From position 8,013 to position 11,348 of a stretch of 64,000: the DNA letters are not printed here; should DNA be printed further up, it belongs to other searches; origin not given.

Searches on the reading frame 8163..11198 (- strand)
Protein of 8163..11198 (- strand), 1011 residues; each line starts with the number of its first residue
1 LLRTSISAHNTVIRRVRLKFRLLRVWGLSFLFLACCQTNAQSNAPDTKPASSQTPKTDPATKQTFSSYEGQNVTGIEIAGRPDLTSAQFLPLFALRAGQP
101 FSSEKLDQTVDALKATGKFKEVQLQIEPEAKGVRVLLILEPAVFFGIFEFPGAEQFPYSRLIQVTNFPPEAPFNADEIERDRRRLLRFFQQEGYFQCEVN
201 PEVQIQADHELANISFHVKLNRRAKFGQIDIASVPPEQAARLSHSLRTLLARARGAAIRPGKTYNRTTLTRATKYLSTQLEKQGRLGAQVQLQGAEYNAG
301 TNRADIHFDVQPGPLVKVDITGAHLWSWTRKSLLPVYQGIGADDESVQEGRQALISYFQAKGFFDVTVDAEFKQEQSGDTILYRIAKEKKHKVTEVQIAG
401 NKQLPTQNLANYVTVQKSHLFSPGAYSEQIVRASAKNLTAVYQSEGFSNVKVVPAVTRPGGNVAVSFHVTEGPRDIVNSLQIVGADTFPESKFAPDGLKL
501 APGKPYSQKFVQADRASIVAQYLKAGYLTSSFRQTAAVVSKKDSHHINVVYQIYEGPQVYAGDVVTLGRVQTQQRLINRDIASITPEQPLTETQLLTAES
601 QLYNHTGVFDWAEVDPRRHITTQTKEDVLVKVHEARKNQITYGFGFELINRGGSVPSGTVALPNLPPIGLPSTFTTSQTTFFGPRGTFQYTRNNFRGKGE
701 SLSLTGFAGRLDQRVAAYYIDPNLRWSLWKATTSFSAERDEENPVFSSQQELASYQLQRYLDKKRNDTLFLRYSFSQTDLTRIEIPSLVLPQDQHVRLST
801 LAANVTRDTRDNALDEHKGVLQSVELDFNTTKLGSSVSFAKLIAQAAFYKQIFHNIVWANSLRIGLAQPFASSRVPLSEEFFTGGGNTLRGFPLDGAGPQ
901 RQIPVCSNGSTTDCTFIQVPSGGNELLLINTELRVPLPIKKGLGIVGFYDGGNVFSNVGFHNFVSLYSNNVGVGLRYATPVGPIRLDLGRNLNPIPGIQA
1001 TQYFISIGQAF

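Call 11: search_protein_families(library=pfam, proteins=[window:8163-11198:-])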
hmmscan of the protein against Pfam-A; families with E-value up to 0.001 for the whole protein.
window:8163-11198:- (1011 aa): 3 families
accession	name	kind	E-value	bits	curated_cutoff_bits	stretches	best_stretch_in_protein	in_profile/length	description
PF07244.20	POTRA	-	2.9e-51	172.5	21.3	5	392-472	2-79/79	Surface antigen variable number repeat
PF01103.29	Omp85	-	4.2e-41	142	24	1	694-1011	1-325/325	Omp85 superfamily domain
PF08479.16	POTRA_2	-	2.9e-06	27.5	24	0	478-532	4-57/76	POTRA domain, ShlB-type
